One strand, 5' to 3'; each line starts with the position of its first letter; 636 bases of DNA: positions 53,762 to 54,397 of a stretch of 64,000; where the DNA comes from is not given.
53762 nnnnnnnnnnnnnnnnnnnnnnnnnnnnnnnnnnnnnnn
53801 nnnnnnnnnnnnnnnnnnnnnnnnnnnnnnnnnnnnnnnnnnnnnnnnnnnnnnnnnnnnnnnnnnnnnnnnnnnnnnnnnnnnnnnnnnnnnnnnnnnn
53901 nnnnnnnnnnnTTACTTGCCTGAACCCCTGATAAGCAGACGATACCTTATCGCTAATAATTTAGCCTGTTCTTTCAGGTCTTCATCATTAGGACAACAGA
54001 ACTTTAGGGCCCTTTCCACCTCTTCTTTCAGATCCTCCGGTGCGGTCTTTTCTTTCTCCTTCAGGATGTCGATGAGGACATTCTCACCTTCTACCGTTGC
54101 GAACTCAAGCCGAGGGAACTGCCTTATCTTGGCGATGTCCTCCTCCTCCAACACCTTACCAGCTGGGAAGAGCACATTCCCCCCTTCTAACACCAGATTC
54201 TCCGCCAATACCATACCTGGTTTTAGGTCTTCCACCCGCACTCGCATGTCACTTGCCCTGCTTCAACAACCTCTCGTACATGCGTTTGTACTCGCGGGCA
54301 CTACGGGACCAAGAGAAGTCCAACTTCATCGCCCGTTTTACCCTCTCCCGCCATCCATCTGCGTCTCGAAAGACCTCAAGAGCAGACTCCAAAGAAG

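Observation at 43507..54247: Thirteen-gene chemosensory operon wired to c-di-GMP (PilZ), two HDOD proteins, a HEAT-repeat protein and a sensor-less MCP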

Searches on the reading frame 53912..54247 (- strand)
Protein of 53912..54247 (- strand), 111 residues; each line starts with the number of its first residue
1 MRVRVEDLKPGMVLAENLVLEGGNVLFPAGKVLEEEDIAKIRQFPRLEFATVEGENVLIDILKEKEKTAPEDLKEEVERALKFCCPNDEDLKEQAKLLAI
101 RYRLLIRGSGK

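Call 3: search_protein_families(library=pfam, proteins=[window:53912-54247:-], max_evalue=0.01)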
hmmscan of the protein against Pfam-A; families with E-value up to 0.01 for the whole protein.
window:53912-54247:- (111 aa): 0 families

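Call 63: search_protein_representatives(protein=window:53912-54247:-)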
Query: 111 residues. Proteins with E-value up to 0.001 (for the whole library): 7; up to 1e-10: 3; up to 1e-30: 0. The best 7 are listed.
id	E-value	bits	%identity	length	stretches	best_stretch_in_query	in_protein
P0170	9.4e-25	102.8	47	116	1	2-110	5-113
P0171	1.4e-13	66.9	28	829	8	51-96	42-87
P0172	1.6e-12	63.5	37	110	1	6-106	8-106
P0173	4.2e-07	46.1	33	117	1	2-106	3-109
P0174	3.0e-06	43.3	-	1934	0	-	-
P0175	1.3e-04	38.1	41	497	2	3-44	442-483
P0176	1.4e-04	38.0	33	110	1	2-106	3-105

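Call 69: search_protein_families(library=pfam, proteins=[P0171, P0175], max_evalue=0.001)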
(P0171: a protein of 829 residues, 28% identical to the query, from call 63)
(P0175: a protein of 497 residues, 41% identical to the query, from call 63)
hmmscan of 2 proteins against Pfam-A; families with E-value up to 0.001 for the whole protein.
P0171 (829 aa): 14 families
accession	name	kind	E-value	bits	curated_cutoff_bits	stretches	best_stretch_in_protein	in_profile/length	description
PF00041.27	fn3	-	2.5e-64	213.9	25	8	8-75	6-67/84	Fibronectin type III domain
PF16389.11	DUF4998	-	1e-37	130.1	29.1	0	12-73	127-186/199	Domain of unknown function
PF24943.1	Fn3_Dep-1_2nd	-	8.7e-20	70.8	27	0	60-92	63-95/97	Dep-1 second Fn3-like domain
PF16656.11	Pur_ac_phosph_N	-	1.4e-18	67.6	30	0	43-81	43-84/93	Purple acid Phosphatase, N-terminal domain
PF25059.1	FN3_DSCAM-DSCAML_C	-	4.2e-14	53.1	39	0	50-78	38-66/89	DSCAM/DSCAML C-terminal Fn3-like domain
PF22902.2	NOMO1-like_9th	-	1.1e-11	44.8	27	0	52-73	33-54/75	BOS complex subunit NOMO1-like, beta sandwich domain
PF24942.1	Fn3_Dep-1_1st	-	1.4e-11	44.7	26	0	45-76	46-77/96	Dep-1 first Fn3-like domain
PF10179.15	NDNF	-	1.7e-11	44.7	27.3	0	53-74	85-106/127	Neuron-derived neurotrophic factor, first Fn(III) domain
PF00882.24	Zn_dep_PLPC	-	6.9e-11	42.8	26.8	0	763-791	21-43/167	Zinc dependent phospholipase C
PF06291.16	Lambda_Bor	-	7.4e-08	32.8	25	0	53-90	16-53/75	Bor protein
PF03436.18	DUF281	-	4.8e-07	30.7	25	0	48-76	21-49/55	Domain of unknown function (DUF281)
PF21551.2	CSL4_N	-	1.7e-06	28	27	0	73-81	4-12/57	Exosome complex component CSL4, N-terminal domain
PF25142.1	CUB_CDCP1_4th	-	3.1e-06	27.8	28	0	64-89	45-70/88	CDCP1 forth CUB domain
PF02298.23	Cu_bind_like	-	3.1e-05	24.3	20.8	0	30-63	42-75/84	Plastocyanin-like domain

P0175 (497 aa): 4 families
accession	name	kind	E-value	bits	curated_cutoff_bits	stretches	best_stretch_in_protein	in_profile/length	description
PF13487.12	HD_5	-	3e-27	95.9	27.2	1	147-283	2-140/170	HD domain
PF00072.30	Response_reg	-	7.5e-20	71.6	30.2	1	9-121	1-110/111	Response regulator receiver domain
PF01966.28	HD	-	6.5e-10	39.8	22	1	165-273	7-107/116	HD domain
PF06819.16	Arc_PepC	-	0.00025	21.7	23.4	0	361-434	27-96/110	Archaeal Peptidase A24 C-terminal Domain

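Call 82: predict_structure(alignment_id=A2)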
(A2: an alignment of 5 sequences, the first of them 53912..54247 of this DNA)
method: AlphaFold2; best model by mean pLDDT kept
length: 111 residues; sequences in the alignment: 5
mean_pLDDT: 90.6   pTM: 0.71
mean pLDDT of the five models: 90.6, 90.4, 90.3, 89.6, 89.1
residues with pLDDT >= 90: 82; 70-90: 26; 50-70: 2; < 50: 1
segments of 3 or more residues with pLDDT < 50: none
pLDDT, mean of each block of 10 residues (from residue 1): 92 95 92 96 90 89 92 93 89 93 80 40
secondary structure, 60 per line:
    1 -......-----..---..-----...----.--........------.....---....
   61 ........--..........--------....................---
elements in order: E2-4 E25-27 H35-42 E49-53 H57-68 H71-80 H89-108

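Call 84: fold_search(model_id=the predicted structure, library=pdb)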
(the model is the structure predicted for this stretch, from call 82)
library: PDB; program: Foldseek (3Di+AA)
matches with E <= 10: 271; with E <= 0.001: 0
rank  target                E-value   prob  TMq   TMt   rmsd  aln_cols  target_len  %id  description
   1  1xi8_B                5.6e-02  0.99  0.39  0.17   4.2        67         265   22  Molybdenum cofactor biosynthesis protein from Pyrococcus furiosus Pfu-1657500-001 (released 2004-11-30)
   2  1xi8_A                5.6e-02  0.98  0.39  0.17   6.6        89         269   18  Molybdenum cofactor biosynthesis protein from Pyrococcus furiosus Pfu-1657500-001 (released 2004-11-30)
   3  7p5x_AD               1.2e-01  1.00  0.42  0.04   2.3        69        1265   19  Mycobacterial RNAP with transcriptional activator PafBC (released 2021-12-22)
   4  9n9q_F                1.4e-01  0.41  0.34  0.03  15.6       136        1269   20  Cryo-EM structure of the RNA-guided transcription complex (released 2025-12-24)
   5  6xav_I                1.6e-01  0.44  0.32  0.04  12.0        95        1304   18  CryoEM Structure of E. coli Rho-dependent Transcription Pre-termination Complex bound with NusG (released 2020-12-16)
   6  9e7y_D                1.7e-01  0.99  0.37  0.03   1.5        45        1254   22  De Novo Mycobacterium tuberculosis transcription initiation promoter complex with 7-mer RNA and disordered Beta' Lid e (released 2025-10-01)
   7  8qti_D                1.7e-01  0.99  0.42  0.04   2.4        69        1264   19  Mycobacterium smegnatis RNAP open promoter complex with SigmaA and RbpA (released 2024-10-02)
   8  9m7y_B                1.8e-01  0.99  0.35  0.04   1.6        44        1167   23  Cryo-EM structure of gp79-dependent RNAP promoter open complex (released 2025-09-03)
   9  6koo_D                2.0e-01  0.99  0.42  0.04   3.5        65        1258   18  Mycobacterium tuberculosis initial transcription complex comprising sigma H and 5'-OH RNA of 7 nt (released 2020-03-11)
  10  9e85_D                2.2e-01  0.98  0.39  0.04   2.8        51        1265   22  De Novo Mycobacterium tuberculosis transcription initiation promoter complex with 6-mer RNA and closed Beta' clamp (RN (released 2025-10-01)
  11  9gdo_C                2.2e-01  0.41  0.33  0.04  11.9        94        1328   18  Cryo-EM structure of Vibrio cholerae RNA polymerase holoenzyme bound to an ompU promoter DNA fragment (released 2025-12-17)
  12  8ras_E                2.9e-01  0.96  0.39  0.05   2.4        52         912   15  Plastid-encoded RNA polymerase transcription elongation complex (released 2024-03-06)
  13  8to8_I                2.9e-01  0.33  0.34  0.04  12.9       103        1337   19  Escherichia coli RNA polymerase unwinding intermediate (I1b) at the lambda PR promoter (released 2024-07-03)
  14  9wsm_D                3.1e-01  0.99  0.37  0.03   1.4        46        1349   22  Cryo-EM structure of Sigma28-RNAP open promoter complex from Pseudomonas aeruginosa (released 2026-02-25)
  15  6psu_J                3.1e-01  0.97  0.38  0.03   1.9        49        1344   22  Escherichia coli RNA polymerase promoter unwinding intermediate (TRPi2) with TraR and rpsT P2 promoter (released 2020-03-25)
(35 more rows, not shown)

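Call 93: search_protein_families(library=ncbifam, proteins=[window:53912-54247:-], max_evalue=0.01)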
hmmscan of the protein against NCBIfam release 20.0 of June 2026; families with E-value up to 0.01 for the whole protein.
window:53912-54247:- (111 aa): 1 family
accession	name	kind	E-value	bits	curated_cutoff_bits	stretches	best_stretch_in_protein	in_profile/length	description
NF053512.1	nitric_RR_NosR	exception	8.6e-08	31.6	400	1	2-48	368-414/422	response regulator c-di-GMP phosphodiesterase, NosR family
